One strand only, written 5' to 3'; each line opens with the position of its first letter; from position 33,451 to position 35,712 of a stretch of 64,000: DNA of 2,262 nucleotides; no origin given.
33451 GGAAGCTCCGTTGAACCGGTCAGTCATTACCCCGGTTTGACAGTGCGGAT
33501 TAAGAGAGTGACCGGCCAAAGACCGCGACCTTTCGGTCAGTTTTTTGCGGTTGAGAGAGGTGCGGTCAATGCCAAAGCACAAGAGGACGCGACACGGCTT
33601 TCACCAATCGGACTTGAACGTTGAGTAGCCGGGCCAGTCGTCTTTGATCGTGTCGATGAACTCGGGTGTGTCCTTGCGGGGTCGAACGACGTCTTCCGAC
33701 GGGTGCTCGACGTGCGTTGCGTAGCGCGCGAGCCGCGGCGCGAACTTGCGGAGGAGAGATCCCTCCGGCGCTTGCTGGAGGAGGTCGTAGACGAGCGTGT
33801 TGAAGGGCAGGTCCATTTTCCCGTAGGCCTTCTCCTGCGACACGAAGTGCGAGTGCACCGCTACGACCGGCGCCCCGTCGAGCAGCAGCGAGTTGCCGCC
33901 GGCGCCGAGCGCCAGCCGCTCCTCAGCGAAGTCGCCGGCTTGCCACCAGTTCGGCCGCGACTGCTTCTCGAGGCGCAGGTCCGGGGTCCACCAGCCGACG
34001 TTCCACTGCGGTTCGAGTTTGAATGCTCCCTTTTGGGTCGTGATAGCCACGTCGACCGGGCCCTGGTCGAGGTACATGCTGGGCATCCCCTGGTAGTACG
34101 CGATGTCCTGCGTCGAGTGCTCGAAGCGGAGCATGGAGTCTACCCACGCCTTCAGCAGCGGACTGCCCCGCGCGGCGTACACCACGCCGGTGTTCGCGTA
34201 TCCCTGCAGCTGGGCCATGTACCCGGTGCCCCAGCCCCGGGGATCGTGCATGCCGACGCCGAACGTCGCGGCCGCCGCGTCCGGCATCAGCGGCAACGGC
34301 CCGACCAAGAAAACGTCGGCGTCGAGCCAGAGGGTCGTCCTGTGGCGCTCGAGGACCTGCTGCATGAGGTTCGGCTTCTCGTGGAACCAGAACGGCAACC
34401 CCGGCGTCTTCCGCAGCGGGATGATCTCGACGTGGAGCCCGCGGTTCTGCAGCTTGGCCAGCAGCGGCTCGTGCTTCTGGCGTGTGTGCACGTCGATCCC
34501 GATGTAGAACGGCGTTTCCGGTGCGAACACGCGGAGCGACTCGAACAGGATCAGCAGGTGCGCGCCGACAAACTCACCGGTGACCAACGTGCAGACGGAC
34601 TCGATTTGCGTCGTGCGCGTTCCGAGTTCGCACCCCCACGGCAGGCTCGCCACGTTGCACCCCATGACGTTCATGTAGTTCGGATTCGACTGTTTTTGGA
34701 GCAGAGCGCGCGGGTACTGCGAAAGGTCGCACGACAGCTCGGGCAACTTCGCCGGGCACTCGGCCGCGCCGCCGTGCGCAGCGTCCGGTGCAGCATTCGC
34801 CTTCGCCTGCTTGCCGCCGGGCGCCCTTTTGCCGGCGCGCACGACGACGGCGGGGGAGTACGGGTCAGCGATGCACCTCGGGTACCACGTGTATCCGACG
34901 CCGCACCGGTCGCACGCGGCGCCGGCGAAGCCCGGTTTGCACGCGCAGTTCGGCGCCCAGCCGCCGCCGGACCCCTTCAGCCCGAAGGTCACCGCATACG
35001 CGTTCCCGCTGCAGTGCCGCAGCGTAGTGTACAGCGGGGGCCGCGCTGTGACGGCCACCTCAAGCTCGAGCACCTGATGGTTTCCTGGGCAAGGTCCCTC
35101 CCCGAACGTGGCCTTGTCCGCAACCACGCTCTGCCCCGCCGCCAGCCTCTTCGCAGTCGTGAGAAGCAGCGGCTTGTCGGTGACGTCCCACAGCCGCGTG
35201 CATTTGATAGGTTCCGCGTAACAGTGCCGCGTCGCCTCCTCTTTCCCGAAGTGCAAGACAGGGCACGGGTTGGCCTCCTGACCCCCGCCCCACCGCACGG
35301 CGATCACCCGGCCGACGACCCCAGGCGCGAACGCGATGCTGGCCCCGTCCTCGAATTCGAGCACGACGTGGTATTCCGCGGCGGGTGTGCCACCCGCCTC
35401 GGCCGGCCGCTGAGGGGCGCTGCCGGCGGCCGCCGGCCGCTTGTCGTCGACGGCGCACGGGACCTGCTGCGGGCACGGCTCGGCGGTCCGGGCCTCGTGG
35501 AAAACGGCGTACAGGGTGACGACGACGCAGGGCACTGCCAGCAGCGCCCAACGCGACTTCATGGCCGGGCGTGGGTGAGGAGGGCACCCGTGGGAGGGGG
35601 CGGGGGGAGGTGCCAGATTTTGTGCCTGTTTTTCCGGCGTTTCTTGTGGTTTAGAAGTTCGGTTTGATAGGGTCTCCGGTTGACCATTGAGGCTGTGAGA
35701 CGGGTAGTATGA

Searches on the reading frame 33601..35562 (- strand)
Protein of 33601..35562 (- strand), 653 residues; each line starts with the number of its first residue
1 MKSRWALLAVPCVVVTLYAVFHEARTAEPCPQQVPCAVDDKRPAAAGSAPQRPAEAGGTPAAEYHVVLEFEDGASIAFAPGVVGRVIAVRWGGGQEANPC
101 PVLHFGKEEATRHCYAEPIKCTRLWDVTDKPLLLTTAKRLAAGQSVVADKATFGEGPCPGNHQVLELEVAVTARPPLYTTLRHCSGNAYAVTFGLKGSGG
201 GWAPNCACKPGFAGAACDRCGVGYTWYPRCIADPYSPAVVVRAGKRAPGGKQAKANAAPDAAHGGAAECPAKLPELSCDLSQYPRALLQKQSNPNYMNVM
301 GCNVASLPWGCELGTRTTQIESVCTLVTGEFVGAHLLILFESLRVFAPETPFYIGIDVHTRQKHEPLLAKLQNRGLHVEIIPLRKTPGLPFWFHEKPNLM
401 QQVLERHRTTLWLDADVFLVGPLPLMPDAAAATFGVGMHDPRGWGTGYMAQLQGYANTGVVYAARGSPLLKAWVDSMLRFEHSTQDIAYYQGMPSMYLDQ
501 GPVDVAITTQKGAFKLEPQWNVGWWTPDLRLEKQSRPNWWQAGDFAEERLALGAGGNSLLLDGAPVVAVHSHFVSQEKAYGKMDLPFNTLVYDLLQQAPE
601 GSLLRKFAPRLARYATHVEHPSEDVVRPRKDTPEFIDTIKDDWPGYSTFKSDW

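Call 12: list_cluster_members(proteins=[window:33601-35562:-, window:56131-57558:-, window:30450-31583:-, window:58553-59521:-, window:44899-48810:-, window:2081-4879:-, window:4816-5778:-, window:7719-8864:-])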
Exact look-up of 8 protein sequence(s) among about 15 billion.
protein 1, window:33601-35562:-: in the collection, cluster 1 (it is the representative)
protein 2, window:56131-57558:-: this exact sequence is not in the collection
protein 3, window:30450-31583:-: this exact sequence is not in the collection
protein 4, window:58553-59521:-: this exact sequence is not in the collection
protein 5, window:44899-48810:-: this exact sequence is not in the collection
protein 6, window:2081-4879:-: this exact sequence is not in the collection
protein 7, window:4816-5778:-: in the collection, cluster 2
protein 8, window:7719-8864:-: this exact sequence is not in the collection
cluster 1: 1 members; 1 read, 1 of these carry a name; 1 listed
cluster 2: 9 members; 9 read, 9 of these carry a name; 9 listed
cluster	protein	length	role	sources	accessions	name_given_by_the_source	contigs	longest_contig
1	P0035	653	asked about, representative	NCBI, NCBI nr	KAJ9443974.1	hypothetical protein DIPPA_17694 [Diplonema papillatum]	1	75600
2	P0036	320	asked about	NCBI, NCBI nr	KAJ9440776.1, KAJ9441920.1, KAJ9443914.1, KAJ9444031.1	hypothetical protein DIPPA_35821 [Diplonema papillatum] | hypothetical protein DIPPA_15787 [Diplonema papillatum]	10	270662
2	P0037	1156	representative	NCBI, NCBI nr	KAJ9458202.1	putative enzymatic polyprotein [Diplonema papillatum]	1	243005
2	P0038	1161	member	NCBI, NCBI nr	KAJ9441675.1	putative enzymatic polyprotein [Diplonema papillatum]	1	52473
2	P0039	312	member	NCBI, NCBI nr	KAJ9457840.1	hypothetical protein DIPPA_32867 [Diplonema papillatum]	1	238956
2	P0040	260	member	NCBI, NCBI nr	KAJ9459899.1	hypothetical protein DIPPA_19637 [Diplonema papillatum]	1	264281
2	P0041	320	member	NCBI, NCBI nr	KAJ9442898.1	hypothetical protein DIPPA_31095 [Diplonema papillatum]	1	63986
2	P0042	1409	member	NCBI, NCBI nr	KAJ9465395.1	putative enzymatic polyprotein [Diplonema papillatum]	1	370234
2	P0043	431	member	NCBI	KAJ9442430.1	hypothetical protein DIPPA_07285, partial [Diplonema papillatum]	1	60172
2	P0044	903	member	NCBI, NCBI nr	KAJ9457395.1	hypothetical protein DIPPA_05815 [Diplonema papillatum]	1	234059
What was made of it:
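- Organism: two ORFs of the window are exact D. papillatum proteins (call 12).
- Tried and rejected: It is not in the collection (call 12).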

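Call 14: find_encoding_contigs(protein=P0036, flank=10000, max_places=10)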
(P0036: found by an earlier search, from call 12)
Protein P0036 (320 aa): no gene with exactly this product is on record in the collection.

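Call 17: find_encoding_contigs(protein=P0035, flank=10000, max_places=3)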
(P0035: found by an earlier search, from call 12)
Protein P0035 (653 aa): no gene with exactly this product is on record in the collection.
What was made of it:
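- Tried and rejected: Contig look-ups. find_encoding_contigs for the two exact D. papillatum proteins (P0035, P0036) returned no record (calls 14, 17).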
